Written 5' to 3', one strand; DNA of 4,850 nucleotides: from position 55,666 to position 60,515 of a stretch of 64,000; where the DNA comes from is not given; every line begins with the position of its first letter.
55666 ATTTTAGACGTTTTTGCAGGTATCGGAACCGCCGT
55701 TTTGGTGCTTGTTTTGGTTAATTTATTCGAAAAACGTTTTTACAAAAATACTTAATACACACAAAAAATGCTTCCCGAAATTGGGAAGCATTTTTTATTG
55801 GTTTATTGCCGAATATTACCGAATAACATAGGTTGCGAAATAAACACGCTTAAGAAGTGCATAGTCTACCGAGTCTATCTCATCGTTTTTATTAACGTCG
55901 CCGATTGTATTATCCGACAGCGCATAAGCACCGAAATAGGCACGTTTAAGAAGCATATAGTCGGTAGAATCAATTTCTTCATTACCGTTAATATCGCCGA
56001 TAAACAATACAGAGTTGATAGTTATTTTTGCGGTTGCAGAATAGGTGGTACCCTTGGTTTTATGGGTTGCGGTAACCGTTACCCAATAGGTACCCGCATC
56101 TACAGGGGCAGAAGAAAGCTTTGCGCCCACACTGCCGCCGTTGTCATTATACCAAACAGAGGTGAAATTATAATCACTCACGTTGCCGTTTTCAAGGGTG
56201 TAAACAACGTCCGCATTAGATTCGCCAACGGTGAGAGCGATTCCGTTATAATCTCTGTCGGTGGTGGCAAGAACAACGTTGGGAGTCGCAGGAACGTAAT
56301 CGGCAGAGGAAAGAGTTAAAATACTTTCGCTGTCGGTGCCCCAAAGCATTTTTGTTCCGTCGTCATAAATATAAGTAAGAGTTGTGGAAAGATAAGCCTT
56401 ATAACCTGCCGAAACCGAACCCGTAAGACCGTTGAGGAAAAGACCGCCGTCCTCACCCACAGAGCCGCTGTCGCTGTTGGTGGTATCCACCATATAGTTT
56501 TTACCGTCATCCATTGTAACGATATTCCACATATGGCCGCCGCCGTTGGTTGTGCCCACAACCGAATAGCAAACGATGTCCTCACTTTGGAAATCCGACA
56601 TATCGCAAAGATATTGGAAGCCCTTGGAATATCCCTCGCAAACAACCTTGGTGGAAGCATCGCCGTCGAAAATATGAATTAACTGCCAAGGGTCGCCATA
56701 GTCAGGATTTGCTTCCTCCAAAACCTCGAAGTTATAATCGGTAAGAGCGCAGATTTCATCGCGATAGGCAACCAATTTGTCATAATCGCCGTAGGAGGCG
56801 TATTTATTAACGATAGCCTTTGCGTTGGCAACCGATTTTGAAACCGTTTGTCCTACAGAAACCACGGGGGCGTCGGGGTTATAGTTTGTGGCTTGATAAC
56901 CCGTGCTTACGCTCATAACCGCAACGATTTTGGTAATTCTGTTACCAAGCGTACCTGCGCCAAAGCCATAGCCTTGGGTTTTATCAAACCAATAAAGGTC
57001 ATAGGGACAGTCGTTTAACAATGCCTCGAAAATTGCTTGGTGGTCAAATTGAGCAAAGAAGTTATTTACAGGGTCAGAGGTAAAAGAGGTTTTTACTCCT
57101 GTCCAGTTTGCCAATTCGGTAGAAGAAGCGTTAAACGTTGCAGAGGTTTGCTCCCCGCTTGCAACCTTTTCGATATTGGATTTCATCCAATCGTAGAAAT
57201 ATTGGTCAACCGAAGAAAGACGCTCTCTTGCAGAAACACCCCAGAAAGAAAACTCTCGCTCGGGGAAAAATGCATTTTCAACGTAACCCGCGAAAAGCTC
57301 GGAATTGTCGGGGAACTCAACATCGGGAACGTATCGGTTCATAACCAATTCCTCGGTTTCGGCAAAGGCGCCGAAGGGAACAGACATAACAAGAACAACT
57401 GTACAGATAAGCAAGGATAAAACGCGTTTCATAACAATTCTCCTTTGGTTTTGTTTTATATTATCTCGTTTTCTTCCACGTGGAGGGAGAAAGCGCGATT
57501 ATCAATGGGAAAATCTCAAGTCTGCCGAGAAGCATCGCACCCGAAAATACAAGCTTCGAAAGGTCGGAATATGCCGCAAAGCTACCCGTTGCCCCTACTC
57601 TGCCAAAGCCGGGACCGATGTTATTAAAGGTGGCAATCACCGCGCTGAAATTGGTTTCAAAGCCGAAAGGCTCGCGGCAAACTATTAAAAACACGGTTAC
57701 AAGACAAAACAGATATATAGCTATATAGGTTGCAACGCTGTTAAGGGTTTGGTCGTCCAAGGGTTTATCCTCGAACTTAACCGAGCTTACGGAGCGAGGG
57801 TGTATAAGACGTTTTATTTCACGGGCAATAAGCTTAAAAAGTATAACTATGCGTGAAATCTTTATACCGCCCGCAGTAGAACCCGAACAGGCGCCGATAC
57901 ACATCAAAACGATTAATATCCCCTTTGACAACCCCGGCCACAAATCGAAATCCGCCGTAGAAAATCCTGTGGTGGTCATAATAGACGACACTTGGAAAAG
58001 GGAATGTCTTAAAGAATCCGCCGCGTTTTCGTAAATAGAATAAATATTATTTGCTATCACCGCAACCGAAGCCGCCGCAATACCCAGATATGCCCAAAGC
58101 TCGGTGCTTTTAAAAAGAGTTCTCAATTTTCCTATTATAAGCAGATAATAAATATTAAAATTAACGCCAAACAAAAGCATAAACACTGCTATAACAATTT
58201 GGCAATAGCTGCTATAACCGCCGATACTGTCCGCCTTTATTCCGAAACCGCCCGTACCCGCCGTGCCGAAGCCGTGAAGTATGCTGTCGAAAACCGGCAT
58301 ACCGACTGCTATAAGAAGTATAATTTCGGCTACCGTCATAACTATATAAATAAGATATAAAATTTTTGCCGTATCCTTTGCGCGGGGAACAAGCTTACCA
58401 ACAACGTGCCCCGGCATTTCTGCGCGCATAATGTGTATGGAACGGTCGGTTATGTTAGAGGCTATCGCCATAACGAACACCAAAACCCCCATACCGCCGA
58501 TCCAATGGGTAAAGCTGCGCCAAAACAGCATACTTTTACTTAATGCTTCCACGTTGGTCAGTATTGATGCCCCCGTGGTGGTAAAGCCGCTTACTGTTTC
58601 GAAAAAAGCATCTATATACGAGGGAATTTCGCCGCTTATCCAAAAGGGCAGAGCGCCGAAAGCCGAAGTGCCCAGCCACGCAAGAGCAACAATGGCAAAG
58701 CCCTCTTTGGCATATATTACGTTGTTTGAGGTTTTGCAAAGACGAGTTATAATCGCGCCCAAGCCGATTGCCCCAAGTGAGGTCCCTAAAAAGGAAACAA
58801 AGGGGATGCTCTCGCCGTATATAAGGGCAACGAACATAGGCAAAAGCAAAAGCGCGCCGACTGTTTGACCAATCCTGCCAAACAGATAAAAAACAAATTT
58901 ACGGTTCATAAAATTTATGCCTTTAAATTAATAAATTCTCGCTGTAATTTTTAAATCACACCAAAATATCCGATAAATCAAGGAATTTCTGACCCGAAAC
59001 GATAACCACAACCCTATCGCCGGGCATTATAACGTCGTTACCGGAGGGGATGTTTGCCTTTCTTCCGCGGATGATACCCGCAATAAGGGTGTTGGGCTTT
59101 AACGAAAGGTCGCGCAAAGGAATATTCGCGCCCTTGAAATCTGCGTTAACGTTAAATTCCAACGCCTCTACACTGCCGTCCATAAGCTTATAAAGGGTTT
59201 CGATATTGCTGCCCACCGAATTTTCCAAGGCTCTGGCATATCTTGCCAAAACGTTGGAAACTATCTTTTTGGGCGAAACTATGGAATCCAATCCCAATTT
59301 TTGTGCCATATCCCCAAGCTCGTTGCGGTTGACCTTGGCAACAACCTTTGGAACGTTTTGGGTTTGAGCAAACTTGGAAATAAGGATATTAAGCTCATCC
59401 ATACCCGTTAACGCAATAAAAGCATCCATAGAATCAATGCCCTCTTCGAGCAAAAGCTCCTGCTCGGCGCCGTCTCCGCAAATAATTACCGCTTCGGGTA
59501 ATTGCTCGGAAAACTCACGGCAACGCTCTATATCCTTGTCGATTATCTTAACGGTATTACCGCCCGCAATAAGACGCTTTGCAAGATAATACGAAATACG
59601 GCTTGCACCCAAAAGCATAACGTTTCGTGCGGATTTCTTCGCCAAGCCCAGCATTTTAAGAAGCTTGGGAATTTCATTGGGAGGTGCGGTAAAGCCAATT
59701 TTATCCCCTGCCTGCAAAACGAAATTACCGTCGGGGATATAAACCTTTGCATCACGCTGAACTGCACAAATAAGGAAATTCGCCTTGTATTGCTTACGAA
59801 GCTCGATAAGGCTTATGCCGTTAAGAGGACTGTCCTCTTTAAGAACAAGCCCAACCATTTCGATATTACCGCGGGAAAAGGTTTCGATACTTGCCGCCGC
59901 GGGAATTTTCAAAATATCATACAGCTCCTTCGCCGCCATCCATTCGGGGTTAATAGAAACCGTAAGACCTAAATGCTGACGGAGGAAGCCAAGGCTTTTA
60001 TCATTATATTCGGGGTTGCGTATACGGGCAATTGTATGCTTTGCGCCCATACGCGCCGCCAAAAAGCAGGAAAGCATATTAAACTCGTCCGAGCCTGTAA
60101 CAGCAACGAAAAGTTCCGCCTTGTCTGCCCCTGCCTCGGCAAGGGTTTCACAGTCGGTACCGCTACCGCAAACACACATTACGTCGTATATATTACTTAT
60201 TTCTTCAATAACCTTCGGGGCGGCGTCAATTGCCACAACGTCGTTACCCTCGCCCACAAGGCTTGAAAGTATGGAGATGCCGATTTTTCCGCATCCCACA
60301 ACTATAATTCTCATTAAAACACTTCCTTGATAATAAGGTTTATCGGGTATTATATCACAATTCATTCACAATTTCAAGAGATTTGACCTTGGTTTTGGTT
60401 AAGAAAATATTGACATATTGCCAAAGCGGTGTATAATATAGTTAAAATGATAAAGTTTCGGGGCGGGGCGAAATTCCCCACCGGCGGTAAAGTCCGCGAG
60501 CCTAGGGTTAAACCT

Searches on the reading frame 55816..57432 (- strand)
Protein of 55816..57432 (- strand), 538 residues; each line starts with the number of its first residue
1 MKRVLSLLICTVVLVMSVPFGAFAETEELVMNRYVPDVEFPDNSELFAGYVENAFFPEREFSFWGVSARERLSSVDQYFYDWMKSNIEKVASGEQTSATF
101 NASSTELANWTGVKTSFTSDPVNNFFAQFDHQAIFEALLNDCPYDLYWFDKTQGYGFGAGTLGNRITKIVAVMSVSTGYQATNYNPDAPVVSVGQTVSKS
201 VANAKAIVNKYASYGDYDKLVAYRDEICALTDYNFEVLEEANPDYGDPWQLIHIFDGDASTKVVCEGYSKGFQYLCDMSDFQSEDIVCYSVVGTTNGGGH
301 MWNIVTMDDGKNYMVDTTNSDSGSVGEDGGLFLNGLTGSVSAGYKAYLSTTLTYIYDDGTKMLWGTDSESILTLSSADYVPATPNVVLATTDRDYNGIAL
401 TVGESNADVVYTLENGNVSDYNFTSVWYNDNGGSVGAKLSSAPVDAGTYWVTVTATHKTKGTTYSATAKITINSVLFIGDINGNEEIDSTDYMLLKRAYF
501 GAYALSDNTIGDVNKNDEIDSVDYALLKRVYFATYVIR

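Call 40: search_protein_families(library=pfam, proteins=[window:55816-57432:-], max_evalue=0.00001)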
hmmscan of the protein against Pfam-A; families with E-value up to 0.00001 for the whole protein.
window:55816-57432:- (538 aa): 1 family
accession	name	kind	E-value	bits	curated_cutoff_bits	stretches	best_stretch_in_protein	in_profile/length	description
PF00404.24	Dockerin_1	-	6.1e-09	36.4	22.9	1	479-529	2-54/57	Dockerin type I domain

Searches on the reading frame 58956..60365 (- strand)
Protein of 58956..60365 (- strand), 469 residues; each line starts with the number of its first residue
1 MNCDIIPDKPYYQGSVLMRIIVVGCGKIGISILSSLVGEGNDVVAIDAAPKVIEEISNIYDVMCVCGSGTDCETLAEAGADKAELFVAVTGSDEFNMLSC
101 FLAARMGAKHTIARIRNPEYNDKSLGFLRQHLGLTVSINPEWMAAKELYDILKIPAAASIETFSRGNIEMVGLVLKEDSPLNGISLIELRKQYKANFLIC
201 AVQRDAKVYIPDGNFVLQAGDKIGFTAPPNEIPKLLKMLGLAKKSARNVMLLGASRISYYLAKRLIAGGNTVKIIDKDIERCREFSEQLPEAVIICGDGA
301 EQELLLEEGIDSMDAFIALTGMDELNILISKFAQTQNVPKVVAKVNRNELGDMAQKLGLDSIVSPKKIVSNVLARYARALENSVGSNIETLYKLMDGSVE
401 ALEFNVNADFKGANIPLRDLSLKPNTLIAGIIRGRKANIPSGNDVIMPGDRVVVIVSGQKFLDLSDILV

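Call 60: search_protein_families(library=pfam, proteins=[window:58956-60365:-], max_evalue=0.00001)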
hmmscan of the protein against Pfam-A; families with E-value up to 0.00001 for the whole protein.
window:58956-60365:- (469 aa): 3 families
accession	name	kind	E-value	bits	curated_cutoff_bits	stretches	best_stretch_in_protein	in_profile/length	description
PF02254.24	TrkA_N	-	9.2e-53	177.9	23.8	2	249-365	1-116/116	TrkA-N domain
PF02080.26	TrkA_C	-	2e-24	85.7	27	2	171-240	2-71/71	TrkA-C domain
PF13241.12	NAD_binding_7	-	5.6e-07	30.5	22.1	0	245-344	6-93/104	Putative NAD(P)-binding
